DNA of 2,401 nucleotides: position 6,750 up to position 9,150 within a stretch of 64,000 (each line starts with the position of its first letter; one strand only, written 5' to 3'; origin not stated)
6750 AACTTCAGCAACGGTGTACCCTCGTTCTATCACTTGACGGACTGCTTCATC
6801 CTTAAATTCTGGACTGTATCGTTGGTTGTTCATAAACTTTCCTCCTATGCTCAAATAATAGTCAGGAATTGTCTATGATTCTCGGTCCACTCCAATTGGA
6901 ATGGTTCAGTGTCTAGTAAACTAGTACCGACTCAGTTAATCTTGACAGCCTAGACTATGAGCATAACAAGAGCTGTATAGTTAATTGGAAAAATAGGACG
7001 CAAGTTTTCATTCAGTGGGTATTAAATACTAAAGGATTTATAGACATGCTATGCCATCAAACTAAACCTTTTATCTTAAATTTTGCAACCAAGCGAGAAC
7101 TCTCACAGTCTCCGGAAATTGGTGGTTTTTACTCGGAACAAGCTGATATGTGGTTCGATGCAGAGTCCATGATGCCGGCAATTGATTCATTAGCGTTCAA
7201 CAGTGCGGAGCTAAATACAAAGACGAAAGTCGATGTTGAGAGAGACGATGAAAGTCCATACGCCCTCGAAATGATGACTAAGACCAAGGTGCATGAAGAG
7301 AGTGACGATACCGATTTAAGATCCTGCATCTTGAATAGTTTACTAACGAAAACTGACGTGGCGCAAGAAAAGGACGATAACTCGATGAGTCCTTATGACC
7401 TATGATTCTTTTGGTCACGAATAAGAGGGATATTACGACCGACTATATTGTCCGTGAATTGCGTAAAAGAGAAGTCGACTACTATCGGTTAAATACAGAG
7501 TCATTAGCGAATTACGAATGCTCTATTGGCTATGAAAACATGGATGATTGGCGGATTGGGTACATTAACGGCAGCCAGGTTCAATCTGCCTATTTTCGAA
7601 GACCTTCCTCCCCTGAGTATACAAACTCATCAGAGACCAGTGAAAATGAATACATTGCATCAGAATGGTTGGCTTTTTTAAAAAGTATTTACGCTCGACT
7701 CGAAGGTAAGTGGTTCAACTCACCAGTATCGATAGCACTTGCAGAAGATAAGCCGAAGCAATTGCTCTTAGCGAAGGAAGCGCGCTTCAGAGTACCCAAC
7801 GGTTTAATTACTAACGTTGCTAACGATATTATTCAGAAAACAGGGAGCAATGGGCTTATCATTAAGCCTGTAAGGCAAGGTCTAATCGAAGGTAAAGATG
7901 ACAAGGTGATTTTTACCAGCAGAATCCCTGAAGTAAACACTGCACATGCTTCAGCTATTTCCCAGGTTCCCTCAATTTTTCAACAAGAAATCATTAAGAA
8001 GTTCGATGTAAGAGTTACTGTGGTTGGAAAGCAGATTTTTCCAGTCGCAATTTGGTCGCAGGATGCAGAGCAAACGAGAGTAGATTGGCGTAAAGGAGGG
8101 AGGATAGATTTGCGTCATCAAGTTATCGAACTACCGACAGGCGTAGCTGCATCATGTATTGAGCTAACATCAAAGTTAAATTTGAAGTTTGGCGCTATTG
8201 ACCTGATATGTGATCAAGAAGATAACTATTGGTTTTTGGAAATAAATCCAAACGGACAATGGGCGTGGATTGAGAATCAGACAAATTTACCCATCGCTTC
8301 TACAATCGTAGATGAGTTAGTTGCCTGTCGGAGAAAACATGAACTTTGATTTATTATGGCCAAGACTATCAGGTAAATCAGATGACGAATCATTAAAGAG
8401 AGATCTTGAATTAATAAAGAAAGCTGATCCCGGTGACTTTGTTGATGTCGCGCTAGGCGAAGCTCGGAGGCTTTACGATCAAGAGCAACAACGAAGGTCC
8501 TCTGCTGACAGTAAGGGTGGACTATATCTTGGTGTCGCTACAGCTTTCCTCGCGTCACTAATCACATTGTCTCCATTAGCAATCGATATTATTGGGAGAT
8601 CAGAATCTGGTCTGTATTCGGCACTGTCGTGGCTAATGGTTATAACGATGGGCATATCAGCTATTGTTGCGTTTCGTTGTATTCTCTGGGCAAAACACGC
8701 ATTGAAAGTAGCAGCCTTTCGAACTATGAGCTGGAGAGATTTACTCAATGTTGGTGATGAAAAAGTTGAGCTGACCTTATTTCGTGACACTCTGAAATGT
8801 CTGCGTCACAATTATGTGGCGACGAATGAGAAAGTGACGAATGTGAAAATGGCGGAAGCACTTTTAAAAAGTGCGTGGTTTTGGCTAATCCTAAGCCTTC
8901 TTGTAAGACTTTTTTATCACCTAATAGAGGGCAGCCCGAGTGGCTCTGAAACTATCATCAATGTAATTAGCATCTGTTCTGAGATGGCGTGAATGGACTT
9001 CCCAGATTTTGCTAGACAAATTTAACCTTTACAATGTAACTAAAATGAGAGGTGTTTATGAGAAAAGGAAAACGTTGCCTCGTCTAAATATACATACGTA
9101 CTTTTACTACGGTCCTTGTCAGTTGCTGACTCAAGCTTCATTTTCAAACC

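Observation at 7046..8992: Putative graspetide RiPP operon with a three-core precursor, carried as transposon cargo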

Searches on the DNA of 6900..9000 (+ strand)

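Call 7: search_dna_similar(query=window:6900-9000:+, collection=plasmids, mode=distant)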
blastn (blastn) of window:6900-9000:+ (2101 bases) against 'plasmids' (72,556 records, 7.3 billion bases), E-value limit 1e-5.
Records with a match: 1; places in all: 1; records where one place covers at least 80% of the query: 0.
Best place of each record, by identity: 60-80% 1.
By first word of the organism name: Pseudomonas 1.
By predicted mobility (MOB-suite, as given by PLSDB): non-mobilizable 1.
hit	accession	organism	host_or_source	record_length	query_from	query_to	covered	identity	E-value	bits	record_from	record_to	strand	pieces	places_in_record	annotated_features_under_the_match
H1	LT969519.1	Pseudomonas aeruginosa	-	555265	1292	1419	6%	72.7%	1e-9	74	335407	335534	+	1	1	rimK_1: Ribosomal protein S6--L-glutamate ligase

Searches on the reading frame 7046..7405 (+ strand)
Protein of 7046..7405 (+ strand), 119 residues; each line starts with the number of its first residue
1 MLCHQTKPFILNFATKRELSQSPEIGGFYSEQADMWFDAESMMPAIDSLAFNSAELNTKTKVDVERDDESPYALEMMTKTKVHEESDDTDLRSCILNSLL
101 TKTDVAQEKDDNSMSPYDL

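Call 3: search_protein_families(library=pfam, proteins=[window:7046-7405:+], max_evalue=1)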
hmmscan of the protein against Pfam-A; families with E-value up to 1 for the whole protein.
window:7046-7405:+ (119 aa): 2 families
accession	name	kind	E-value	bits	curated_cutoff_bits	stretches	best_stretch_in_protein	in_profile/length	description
PF18174.6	HU-CCDC81_bac_1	-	0.029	14.7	26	1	23-54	21-54/59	CCDC81-like prokaryotic HU domain 1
PF22700.2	MVD-like_N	-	0.16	12.1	27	1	38-70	15-47/157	Diphosphomevalonate decarboxylase-like N-terminal domain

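Call 4: search_protein_families(library=ncbifam, proteins=[window:7046-7405:+], max_evalue=1)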
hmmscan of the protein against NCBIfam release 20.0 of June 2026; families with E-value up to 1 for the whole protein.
window:7046-7405:+ (119 aa): 0 families

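Call 5: search_protein_families(library=padloc, proteins=[window:7046-7405:+], max_evalue=1)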
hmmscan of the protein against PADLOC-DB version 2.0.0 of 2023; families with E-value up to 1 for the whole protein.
window:7046-7405:+ (119 aa): 0 families

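Call 9: find_homologous_proteins(query=window:7046-7405:+, max_evalue=0.01)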
Query window:7046-7405:+ (119 aa): 9 proteins with E <= 0.01 among 12 candidates.
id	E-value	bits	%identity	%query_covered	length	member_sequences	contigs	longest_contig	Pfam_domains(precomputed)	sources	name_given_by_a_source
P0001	1.4e-64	233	92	100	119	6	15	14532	-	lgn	-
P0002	2.3e-61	223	88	100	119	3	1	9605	-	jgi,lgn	jgi:hypothetical protein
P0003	1.3e-58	214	83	100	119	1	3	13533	-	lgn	-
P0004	1.2e-56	208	82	100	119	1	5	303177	-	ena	-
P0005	1.8e-51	191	73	100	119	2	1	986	-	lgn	-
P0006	1.5e-46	175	70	100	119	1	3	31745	-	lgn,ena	-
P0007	3.7e-46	174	71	97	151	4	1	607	-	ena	-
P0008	6.5e-44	167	72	97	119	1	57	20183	-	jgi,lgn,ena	-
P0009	2.3e-42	162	83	78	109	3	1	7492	-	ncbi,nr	ncbi:hypothetical protein [Idiomarina piscisalsi]|nr:hypothetical protein [Idiomarina piscisalsi]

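Call 128: predict_structure(alignment_id=A1)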
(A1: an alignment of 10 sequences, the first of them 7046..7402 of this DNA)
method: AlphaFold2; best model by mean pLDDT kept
length: 119 residues; sequences in the alignment: 10
mean_pLDDT: 54.8   pTM: 0.18
mean pLDDT of the five models: 54.8, 52.7, 49.7, 38.1, 37.0
residues with pLDDT >= 90: 0; 70-90: 10; 50-70: 77; < 50: 32
segments of 3 or more residues with pLDDT < 50: 1-5, 52-54, 83-90
pLDDT, mean of each block of 10 residues (from residue 1): 48 50 63 72 52 51 54 52 46 51 58 62
secondary structure, 60 per line:
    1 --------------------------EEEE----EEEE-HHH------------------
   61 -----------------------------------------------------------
elements in order: E27-30 E35-38
